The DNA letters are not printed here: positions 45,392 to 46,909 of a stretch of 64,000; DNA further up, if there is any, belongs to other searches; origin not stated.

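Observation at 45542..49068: Candidate new system: YvcK/CofD-like + HAD + GT2 + nucleotidyltransferase module in a polysaccharide locus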

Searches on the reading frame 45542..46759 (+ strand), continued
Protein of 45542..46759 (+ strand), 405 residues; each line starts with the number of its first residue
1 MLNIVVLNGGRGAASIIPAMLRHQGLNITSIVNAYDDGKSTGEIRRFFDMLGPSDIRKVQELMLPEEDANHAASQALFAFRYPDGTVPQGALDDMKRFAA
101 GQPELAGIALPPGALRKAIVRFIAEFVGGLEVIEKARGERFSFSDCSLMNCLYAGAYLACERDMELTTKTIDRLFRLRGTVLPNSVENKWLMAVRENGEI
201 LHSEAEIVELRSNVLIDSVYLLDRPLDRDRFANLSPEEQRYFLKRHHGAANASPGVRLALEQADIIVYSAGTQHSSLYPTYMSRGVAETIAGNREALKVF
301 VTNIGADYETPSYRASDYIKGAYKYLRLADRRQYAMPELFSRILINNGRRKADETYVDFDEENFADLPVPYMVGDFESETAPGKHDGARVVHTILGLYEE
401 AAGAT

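Call 61: search_protein_families(library=ncbifam, proteins=[L082:7231-7989:+, L088:4559-5296:+, L087:8114-9004:+, L087:10995-12284:+, L087:10238-10885:+, L071:10059-10709:+], max_evalue=0.00001)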
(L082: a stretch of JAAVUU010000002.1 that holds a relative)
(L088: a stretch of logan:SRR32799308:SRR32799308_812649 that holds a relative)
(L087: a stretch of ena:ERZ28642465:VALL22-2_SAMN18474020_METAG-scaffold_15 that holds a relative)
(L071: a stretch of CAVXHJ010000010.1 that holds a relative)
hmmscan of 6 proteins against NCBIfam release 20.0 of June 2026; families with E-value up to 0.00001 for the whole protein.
L082:7231-7989:+ (253 aa): 13 families
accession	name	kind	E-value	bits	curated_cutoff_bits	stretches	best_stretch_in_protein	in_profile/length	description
TIGR03937.1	PgaC_IcaA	equivalog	3.2e-16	59.3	422.3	1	14-131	47-159/407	poly-beta-1,6-N-acetyl-D-glucosamine synthase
NF041875.1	EPS_EpsD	equivalog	2.9e-14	53.2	370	1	14-132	1-114/325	exopolysaccharide biosynthesis glycosyltransferase EpsD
NF047588.1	GlcsyltransPgfSStrep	equivalog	1.8e-13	50.4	500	1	13-172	2-160/308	glycosyltransferase PgfS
NF047683.1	TeichurnBiosyTuaG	equivalog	2.5e-11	43.7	400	1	14-121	8-110/252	teichuronic acid biosynthesis protein TuaG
NF007482.0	PRK10073.1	equivalog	3.8e-11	42.6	423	1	13-110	7-98/334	glycosyltransferase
TIGR04182.1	glyco_TIGR04182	equivalog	1.9e-10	40.6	325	1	16-216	4-196/293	S-layer glycoprotein N-glycosyltransferase AglJ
NF007986.1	PRK10714.1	equivalog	2e-10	40.2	529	1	13-166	7-159/316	undecaprenyl-phosphate 4-deoxy-4-formamido-L-arabinose transferase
TIGR04283.1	glyco_like_mftF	equivalog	5.9e-10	39.1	182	1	14-149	1-125/221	TIGR04283 family arsenosugar biosynthesis glycosyltransferase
NF038302.1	EPS_HpsE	equivalog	5.5e-09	35.4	300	1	13-109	2-98/307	hormogonium polysaccharide biosynthesis glycosyltransferase HpsE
TIGR03111.1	glyc2_xrt_Gpos1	hypoth_equivalog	2.9e-08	32.9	363.95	1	16-130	53-164/439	TIGR03111 family XrtG-associated glycosyltransferase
NF041391.1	DPhHxTase_Halo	equivalog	7e-08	31.7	375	1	20-214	3-187/213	dolichyl-phosphate hexose transferase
TIGR03965.1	mycofact_glyco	equivalog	2.2e-06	26.8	280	1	13-121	75-178/467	mycofactocin biosynthesis glycosyltransferase MftF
NF010496.0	PRK13915.1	equivalog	6.5e-06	25.4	262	0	12-108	31-127/307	glucosyl-3-phosphoglycerate synthase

L088:4559-5296:+ (246 aa): 17 families
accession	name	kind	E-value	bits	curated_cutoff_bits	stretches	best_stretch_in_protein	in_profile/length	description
TIGR04182.1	glyco_TIGR04182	equivalog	4.4e-28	98.5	325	1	10-242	3-217/293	S-layer glycoprotein N-glycosyltransferase AglJ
NF010496.0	PRK13915.1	equivalog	5.6e-15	55.2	262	1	3-117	27-147/307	glucosyl-3-phosphoglycerate synthase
NF007986.1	PRK10714.1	equivalog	3.5e-14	52.5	529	1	4-111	3-114/316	undecaprenyl-phosphate 4-deoxy-4-formamido-L-arabinose transferase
TIGR03937.1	PgaC_IcaA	equivalog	8.1e-14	51.4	422.3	1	4-120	42-159/407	poly-beta-1,6-N-acetyl-D-glucosamine synthase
NF007482.0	PRK10073.1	equivalog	1.4e-13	50.5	423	1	6-109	5-107/334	glycosyltransferase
NF041875.1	EPS_EpsD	equivalog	2.5e-13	50.1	370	1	9-102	1-94/325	exopolysaccharide biosynthesis glycosyltransferase EpsD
TIGR04283.1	glyco_like_mftF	equivalog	1.1e-12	48.1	182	1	9-100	1-85/221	TIGR04283 family arsenosugar biosynthesis glycosyltransferase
NF041391.1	DPhHxTase_Halo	equivalog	4.1e-12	45.5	375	1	15-220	3-187/213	dolichyl-phosphate hexose transferase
NF047588.1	GlcsyltransPgfSStrep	equivalog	1.1e-11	44.5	500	1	8-109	2-107/308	glycosyltransferase PgfS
NF058614.1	PPMAGASynPpgS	equivalog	2.2e-10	40.3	370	1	11-128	4-117/226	polyprenyl-phospho-N-acetylgalactosaminyl synthase PpgS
TIGR03965.1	mycofact_glyco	equivalog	1.6e-09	37.2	280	1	6-113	73-180/467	mycofactocin biosynthesis glycosyltransferase MftF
NF038302.1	EPS_HpsE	equivalog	1.7e-09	37.1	300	1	9-129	3-128/307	hormogonium polysaccharide biosynthesis glycosyltransferase HpsE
TIGR03111.1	glyc2_xrt_Gpos1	hypoth_equivalog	2.8e-08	33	363.95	1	6-117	48-161/439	TIGR03111 family XrtG-associated glycosyltransferase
TIGR03469.1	HpnB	hypoth_equivalog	8e-07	28.4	379.25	1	6-112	43-160/386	hopene-associated glycosyltransferase HpnB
NF047683.1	TeichurnBiosyTuaG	equivalog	9.7e-07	28.7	400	1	7-103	6-102/252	teichuronic acid biosynthesis protein TuaG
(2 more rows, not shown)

L087:8114-9004:+ (297 aa): 0 families

L087:10995-12284:+ (430 aa): 5 families
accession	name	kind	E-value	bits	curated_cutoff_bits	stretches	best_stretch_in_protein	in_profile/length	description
NF000354.1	glycotrans_Rgt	equivalog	1.8e-48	165.6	800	1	4-377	3-372/411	rifamycin-inactivating glycosyltransferase Rgt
TIGR04516.1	glycosyl_450act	subfamily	1.7e-19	70.2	440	1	293-391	299-396/418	activator-dependent family glycosyltransferase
TIGR01426.2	MGT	subfamily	4.7e-16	58.8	260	1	275-412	256-392/393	macrolide family glycosyltransferase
NF033129.1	macro_glyco_Mgt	subfamily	2.7e-07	29.9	700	0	297-411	281-392/393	macrolide-inactivating glycosyltransferase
TIGR01133.1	murG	equivalog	5.7e-07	28.8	250.25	0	316-386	262-334/353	undecaprenyldiphospho-muramoylpentapeptide beta-N-acetylglucosaminyltransferase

L087:10238-10885:+ (216 aa): 28 families (the best 25 are shown)
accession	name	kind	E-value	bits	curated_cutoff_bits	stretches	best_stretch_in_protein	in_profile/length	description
TIGR02009.1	PGMB-YQAB-SF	subfamily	2e-34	119.4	153.35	1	11-191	4-186/186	beta-phosphoglucomutase family hydrolase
TIGR01990.1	bPGM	equivalog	1.5e-28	100.1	189.4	1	9-190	2-185/187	beta-phosphoglucomutase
NF053653.1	InDiPhoBT2121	equivalog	4.1e-22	78.8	245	1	9-197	2-192/216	inorganic diphosphatase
NF008087.0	PRK10826.1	equivalog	2.3e-21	76.5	191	1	10-196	9-196/222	hexitol phosphatase HxpB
NF008000.0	PRK10725.1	equivalog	2.3e-20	73.5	215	1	8-191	5-185/188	fructose-1-phosphate/6-phosphogluconate phosphatase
NF009804.0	PRK13288.1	equivalog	4.6e-20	72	218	1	10-191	5-181/215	pyrophosphatase PpaX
NF046057.1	bifunc_MtlD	equivalog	1e-18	67.2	800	1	11-192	10-192/683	bifunctional mannitol-1-phosphate dehydrogenase/phosphatase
TIGR01509.1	HAD-SF-IA-v3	subfamily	7.1e-18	65.2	29.4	1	66-191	38-154/154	HAD-IA family hydrolase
TIGR02253.1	CTE7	subfamily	1.5e-17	64.1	169.75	1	9-198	3-201/221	TIGR02253 family HAD-type hydrolase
NF009695.0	PRK13222.1-2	equivalog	2.1e-17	63.4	225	1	7-191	5-193/226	phosphoglycolate phosphatase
NF008610.0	PRK11587.1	equivalog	8.4e-14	51.4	282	1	10-194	5-184/219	sugar phosphatase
TIGR01454.1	AHBA_synth_RP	hypoth_equivalog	3e-13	49.9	246.65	1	11-186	1-169/205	AHBA synthesis associated protein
TIGR01449.2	PGP_bact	equivalog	3.6e-13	49.5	180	1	11-191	1-184/213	phosphoglycolate phosphatase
NF007854.0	PRK10563.1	equivalog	5.3e-12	45.9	211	1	10-189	6-183/221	6-phosphogluconate phosphatase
NF009698.0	PRK13223.1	equivalog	1.9e-11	43.7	466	1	9-188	14-197/272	phosphoglycolate phosphatase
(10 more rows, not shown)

L071:10059-10709:+ (217 aa): 24 families
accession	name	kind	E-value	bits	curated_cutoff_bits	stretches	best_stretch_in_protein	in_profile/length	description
TIGR02009.1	PGMB-YQAB-SF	subfamily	1.7e-28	100.1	153.35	1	12-188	3-184/186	beta-phosphoglucomutase family hydrolase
NF053653.1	InDiPhoBT2121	equivalog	6e-22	78.3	245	1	12-216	3-212/216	inorganic diphosphatase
TIGR01449.2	PGP_bact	equivalog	6.2e-19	68.4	180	1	13-215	1-209/213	phosphoglycolate phosphatase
TIGR01454.1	AHBA_synth_RP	hypoth_equivalog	1.4e-18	67.3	246.65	1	13-215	1-199/205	AHBA synthesis associated protein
TIGR01990.1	bPGM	equivalog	1.7e-18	67.3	189.4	1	12-190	3-185/187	beta-phosphoglucomutase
NF008087.0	PRK10826.1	equivalog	4.3e-17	62.5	191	1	7-189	4-190/222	hexitol phosphatase HxpB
NF046057.1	bifunc_MtlD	equivalog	6e-16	58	800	1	49-197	52-197/683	bifunctional mannitol-1-phosphate dehydrogenase/phosphatase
NF009695.0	PRK13222.1-2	equivalog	2.1e-15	56.8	225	1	8-216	4-219/226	phosphoglycolate phosphatase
NF008000.0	PRK10725.1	equivalog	1.3e-14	54.7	215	1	10-188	5-183/188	fructose-1-phosphate/6-phosphogluconate phosphatase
TIGR01509.1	HAD-SF-IA-v3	subfamily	4.7e-14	52.8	29.4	1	69-188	43-152/154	HAD-IA family hydrolase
TIGR02253.1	CTE7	subfamily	2.6e-13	50.3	169.75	1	61-216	68-221/221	TIGR02253 family HAD-type hydrolase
NF009694.0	PRK13222.1-1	equivalog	1.5e-12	47.4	415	1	96-192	116-212/252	phosphoglycolate phosphatase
NF009804.0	PRK13288.1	equivalog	2.7e-12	46.6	218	1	50-216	46-207/215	pyrophosphatase PpaX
NF009698.0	PRK13223.1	equivalog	3.1e-12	46.3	466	1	12-216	15-226/272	phosphoglycolate phosphatase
TIGR03351.1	PhnX-like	hypoth_equivalog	4e-12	46.6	218.9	1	10-216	1-216/220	phosphonatase-like hydrolase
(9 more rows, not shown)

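Call 71: search_dna_similar(query=window:45542-46756:+, collection=plasmids, mode=protein, max_evalue=1e-10, max_rows=25)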
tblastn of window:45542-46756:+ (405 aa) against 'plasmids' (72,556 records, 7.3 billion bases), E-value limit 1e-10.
Records with a match: 2; places in all: 2; records where one place covers at least 80% of the query: 2.
Best place of each record, by identity: <60% 2.
By first word of the organism name: Sinorhizobium 1; Shinella 1.
By predicted mobility (MOB-suite, as given by PLSDB): non-mobilizable 2.
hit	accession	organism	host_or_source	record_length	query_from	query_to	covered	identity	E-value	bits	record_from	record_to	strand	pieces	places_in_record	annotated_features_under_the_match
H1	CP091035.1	Sinorhizobium sp. B11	soybean,TY,soil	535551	1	405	100%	25.6%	1e-15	87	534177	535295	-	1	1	YvcK family protein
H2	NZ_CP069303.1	Shinella sp. PSBB067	monoisolate,Minnesota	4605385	3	397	98%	26.1%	2e-14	83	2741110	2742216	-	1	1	none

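Call 72: search_solved_structures(query=L087:8114-9004:+, max_evalue=1)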
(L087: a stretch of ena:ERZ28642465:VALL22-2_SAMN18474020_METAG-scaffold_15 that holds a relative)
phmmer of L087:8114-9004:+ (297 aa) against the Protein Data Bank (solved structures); distinct sequences matched with E-value up to 1: 5.
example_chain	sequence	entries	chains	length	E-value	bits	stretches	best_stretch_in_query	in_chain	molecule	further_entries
3r6f_A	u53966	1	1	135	0.18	14.2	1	66-142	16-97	HIT family protein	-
4zlw_A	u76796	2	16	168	0.2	14.1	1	107-154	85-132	Ferritin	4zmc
3e6r_A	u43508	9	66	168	0.2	14.1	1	107-154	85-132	Ferritin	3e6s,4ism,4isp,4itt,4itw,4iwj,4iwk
4zkh_A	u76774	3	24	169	0.2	14.1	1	107-154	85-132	Ferritin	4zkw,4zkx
4zl5_B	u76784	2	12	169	0.2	14.1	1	107-154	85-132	Ferritin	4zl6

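Call 73: search_protein_families(library=pfam, proteins=[L087:8114-9004:+, L087:14599-15786:-, L087:17059-17598:-], max_evalue=1)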
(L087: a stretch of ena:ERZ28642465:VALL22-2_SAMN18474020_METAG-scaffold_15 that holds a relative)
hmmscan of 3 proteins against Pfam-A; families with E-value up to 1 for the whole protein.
L087:8114-9004:+ (297 aa): 1 family
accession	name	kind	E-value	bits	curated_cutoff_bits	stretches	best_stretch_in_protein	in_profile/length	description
PF23970.1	DUF7297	-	0.019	14.2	27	1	178-213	186-221/449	Family of unknown function (DUF7297)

L087:14599-15786:- (396 aa): 1 family
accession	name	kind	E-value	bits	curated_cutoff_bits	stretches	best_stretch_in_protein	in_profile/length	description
PF16218.11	Peptidase_C101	-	0.099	12.5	27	1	202-304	68-169/265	Peptidase family C101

L087:17059-17598:- (180 aa): 4 families
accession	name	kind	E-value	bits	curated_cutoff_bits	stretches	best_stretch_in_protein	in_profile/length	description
PF12724.12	Flavodoxin_5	-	0.00031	21.5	27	1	47-118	3-81/145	Flavodoxin domain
PF12641.12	Flavodoxin_3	-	0.00049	20.4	27.5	1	47-120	3-77/160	Flavodoxin domain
PF00258.30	Flavodoxin_1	-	0.086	13.4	25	1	48-68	3-23/143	Flavodoxin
PF00201.24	UDPGT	-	0.23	10.6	19.5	1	7-145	177-308/499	UDP-glucoronosyl and UDP-glucosyl transferase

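Call 74: find_encoding_contigs(protein=P0149, flank=8000, max_places=1)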
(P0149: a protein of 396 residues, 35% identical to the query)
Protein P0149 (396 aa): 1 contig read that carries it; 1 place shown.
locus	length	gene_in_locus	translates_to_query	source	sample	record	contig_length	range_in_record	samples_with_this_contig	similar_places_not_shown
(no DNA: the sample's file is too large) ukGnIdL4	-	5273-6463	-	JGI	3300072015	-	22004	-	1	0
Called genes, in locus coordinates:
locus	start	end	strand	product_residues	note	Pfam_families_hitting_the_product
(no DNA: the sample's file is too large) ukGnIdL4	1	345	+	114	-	?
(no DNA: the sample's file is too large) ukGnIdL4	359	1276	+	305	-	PF00535:Glycos_transf_2, PF13641:Glyco_tranf_2_3 (weak)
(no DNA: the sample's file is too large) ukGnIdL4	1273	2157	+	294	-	PF01073:3Beta_HSD (faint), PF01370:Epimerase, PF16363:GDP_Man_Dehyd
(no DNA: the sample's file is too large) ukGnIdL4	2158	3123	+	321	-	PF13489:Methyltransf_23, PF08241:Methyltransf_11, PF08242:Methyltransf_12, PF13649:Methyltransf_25, PF13847:Methyltransf_31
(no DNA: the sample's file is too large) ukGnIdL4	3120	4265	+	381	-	PF13439:Glyco_transf_4 (weak)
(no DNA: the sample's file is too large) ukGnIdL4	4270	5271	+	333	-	PF00535:Glycos_transf_2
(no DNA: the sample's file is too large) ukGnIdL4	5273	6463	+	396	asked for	PF01933:CofD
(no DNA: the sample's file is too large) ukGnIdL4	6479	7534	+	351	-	PF14897:EpsG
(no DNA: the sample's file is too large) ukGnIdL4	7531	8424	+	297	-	PF00535:Glycos_transf_2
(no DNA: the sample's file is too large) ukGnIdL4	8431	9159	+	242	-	-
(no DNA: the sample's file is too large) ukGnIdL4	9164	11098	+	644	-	PF13522:GATase_6, PF13537:GATase_7, PF00733:Asn_synthase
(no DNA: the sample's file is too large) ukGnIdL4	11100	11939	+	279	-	PF00535:Glycos_transf_2, PF10111:Glyco_tranf_2_2 (weak)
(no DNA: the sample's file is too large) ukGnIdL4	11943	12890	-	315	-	PF13489:Methyltransf_23, PF13847:Methyltransf_31, PF08241:Methyltransf_11, PF08242:Methyltransf_12, PF13649:Methyltransf_25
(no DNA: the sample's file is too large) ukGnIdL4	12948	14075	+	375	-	PF13477:Glyco_trans_4_2, PF00534:Glycos_transf_1, PF13692:Glyco_trans_1_4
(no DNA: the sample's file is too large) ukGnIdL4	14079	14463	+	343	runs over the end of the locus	PF00953:Glycos_transf_4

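Call 75: find_encoding_contigs(protein=P0166, flank=8000, max_places=1)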
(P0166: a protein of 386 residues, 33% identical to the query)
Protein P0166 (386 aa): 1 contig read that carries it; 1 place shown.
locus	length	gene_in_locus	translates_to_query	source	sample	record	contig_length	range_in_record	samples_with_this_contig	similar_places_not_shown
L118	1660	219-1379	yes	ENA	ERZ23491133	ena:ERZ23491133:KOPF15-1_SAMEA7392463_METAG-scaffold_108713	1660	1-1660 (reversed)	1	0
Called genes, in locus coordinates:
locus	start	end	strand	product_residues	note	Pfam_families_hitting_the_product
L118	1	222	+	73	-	?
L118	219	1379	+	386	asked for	PF01933:CofD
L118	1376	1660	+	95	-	?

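Call 76: find_encoding_contigs(protein=P0182, flank=8000, max_places=1)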
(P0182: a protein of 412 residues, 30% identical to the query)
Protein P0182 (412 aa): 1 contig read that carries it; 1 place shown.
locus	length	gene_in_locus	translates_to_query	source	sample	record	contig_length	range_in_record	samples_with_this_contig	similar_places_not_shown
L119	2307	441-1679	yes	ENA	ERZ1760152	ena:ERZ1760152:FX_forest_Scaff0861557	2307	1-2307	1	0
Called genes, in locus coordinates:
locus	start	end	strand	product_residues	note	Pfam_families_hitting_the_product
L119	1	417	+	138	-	?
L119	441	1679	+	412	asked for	PF01933:CofD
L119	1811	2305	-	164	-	?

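Call 87: find_encoding_contigs(protein=P0267, flank=7000, max_places=2)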
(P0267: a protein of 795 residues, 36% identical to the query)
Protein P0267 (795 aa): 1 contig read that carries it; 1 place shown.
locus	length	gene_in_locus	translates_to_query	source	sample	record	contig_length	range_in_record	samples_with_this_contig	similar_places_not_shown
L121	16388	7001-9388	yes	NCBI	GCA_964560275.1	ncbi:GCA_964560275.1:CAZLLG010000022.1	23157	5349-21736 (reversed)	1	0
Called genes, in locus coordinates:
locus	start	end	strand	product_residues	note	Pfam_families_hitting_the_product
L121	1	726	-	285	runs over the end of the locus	PF00106:adh_short, PF08659:KR (weak), PF13561:adh_short_C2, PF00106:adh_short, PF13561:adh_short_C2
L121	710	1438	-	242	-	PF02348:CTP_transf_3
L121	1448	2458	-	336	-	PF01408:GFO_IDH_MocA, PF02894:GFO_IDH_MocA_C, PF22725:GFO_IDH_MocA_C3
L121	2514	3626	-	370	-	PF13807:GNVR (weak)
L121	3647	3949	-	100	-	PF13412:HTH_24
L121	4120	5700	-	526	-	PF01408:GFO_IDH_MocA, PF02894:GFO_IDH_MocA_C, PF22725:GFO_IDH_MocA_C3, PF25084:LbH_EIF2B, PF00132:Hexapep, PF14602:Hexapep_2 (faint), PF25087:GMPPB_C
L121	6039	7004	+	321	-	PF00535:Glycos_transf_2, PF13641:Glyco_tranf_2_3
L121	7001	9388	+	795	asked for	PF01933:CofD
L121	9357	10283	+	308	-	PF12804:NTP_transf_3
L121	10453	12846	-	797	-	PF00069:Pkinase, PF07714:PK_Tyr_Ser-Thr, PF03109:ABC1 (weak), PF13428:TPR_14 (faint), PF21033:RMD1-3 (faint), PF00515:TPR_1 (faint), PF07719:TPR_2 (faint), PF13181:TPR_8 (faint), +5 more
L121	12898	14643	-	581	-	PF01244:Peptidase_M19 (faint)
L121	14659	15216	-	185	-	PF13505:OMP_b-brl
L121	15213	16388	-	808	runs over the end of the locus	PF00041:fn3 (faint), PF18998:Flg_new_2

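Call 90: search_protein_families(library=ncbifam, proteins=[L121:6039-7001:+, L041:5293-6201:+, L051:9906-10802:+, L060:9209-10108:+, L018:10042-10941:+], max_evalue=0.000001)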
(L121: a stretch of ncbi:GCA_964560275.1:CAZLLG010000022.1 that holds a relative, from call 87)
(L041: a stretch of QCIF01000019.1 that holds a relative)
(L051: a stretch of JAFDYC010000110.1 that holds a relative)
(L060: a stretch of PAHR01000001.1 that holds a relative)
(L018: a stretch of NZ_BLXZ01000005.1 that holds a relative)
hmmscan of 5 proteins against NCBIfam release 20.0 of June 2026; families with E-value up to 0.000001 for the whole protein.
L121:6039-7001:+ (321 aa): 12 families
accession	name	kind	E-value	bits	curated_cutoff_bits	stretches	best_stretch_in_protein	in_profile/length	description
NF041875.1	EPS_EpsD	equivalog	2.7e-16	59.9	370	1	8-113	1-99/325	exopolysaccharide biosynthesis glycosyltransferase EpsD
TIGR03965.1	mycofact_glyco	equivalog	1.2e-14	54.1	280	1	5-247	73-298/467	mycofactocin biosynthesis glycosyltransferase MftF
TIGR03937.1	PgaC_IcaA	equivalog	1.5e-11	43.9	422.3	1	4-131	43-163/407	poly-beta-1,6-N-acetyl-D-glucosamine synthase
NF038299.1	EPS_HpsN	equivalog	9.9e-10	37.9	425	1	6-289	1-275/317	hormogonium polysaccharide biosynthesis glycosyltransferase HpsN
TIGR03111.1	glyc2_xrt_Gpos1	hypoth_equivalog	2.7e-09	36.3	363.95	1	4-132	47-170/439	TIGR03111 family XrtG-associated glycosyltransferase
NF047683.1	TeichurnBiosyTuaG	equivalog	5.1e-09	36.1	400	1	1-102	1-97/252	teichuronic acid biosynthesis protein TuaG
TIGR03469.1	HpnB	hypoth_equivalog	6.2e-09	35.4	379.25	1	5-120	43-162/386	hopene-associated glycosyltransferase HpnB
NF038302.1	EPS_HpsE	equivalog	6.6e-09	35.2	300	1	8-132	3-125/307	hormogonium polysaccharide biosynthesis glycosyltransferase HpsE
NF045692.1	OglycostaseCruG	equivalog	3.6e-08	32.7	600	1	8-216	43-243/386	2'-O-glycosyltransferase CruG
NF050050.1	ProtGlycPglI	equivalog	4.5e-08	32.8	500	1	5-108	1-99/306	GalNAc(5)-diNAcBac-PP-undecaprenol beta-1,3-glucosyltransferase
TIGR01556.1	rhamnosyltran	subfamily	2.2e-07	30.3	200.55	1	29-233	13-205/281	rhamnosyltransferase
TIGR04242.1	nodulat_NodC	equivalog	8.7e-07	28.2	550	0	4-131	46-168/395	chitooligosaccharide synthase NodC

L041:5293-6201:+ (303 aa): 3 families
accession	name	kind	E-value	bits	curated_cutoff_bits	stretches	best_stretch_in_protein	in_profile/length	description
NF050113.1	gal_furan_GlfT1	equivalog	3.4e-29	102.1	330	1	7-223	2-211/290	galactofuranosyltransferase GlfT1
NF041875.1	EPS_EpsD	equivalog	1e-09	38.2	370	1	9-118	4-113/325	exopolysaccharide biosynthesis glycosyltransferase EpsD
TIGR01556.1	rhamnosyltran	subfamily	3.5e-07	29.7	200.55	0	32-219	20-200/281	rhamnosyltransferase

L051:9906-10802:+ (299 aa): 2 families
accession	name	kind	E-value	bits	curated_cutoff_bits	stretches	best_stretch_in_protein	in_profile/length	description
NF050113.1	gal_furan_GlfT1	equivalog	6.9e-22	78.1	330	1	7-221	1-211/290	galactofuranosyltransferase GlfT1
NF041875.1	EPS_EpsD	equivalog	1.4e-11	44.4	370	1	10-133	4-128/325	exopolysaccharide biosynthesis glycosyltransferase EpsD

L060:9209-10108:+ (300 aa): 5 families
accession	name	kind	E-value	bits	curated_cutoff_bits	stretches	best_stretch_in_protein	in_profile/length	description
NF050113.1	gal_furan_GlfT1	equivalog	3.3e-29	102.1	330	1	3-220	1-211/290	galactofuranosyltransferase GlfT1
NF041875.1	EPS_EpsD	equivalog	1.8e-10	40.7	370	1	6-98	4-99/325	exopolysaccharide biosynthesis glycosyltransferase EpsD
NF050050.1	ProtGlycPglI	equivalog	4.1e-10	39.5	500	1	4-120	5-126/306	GalNAc(5)-diNAcBac-PP-undecaprenol beta-1,3-glucosyltransferase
TIGR01556.1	rhamnosyltran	subfamily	1.5e-08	34.2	200.55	1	8-227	1-211/281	rhamnosyltransferase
NF007482.0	PRK10073.1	equivalog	5.7e-07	28.8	423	1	5-120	10-131/334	glycosyltransferase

L018:10042-10941:+ (300 aa): 2 families
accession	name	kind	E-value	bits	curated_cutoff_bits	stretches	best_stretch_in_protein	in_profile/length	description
NF050113.1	gal_furan_GlfT1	equivalog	1.9e-30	106.2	330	1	3-220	1-211/290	galactofuranosyltransferase GlfT1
NF041875.1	EPS_EpsD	equivalog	8.3e-09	35.3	370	1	6-103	4-104/325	exopolysaccharide biosynthesis glycosyltransferase EpsD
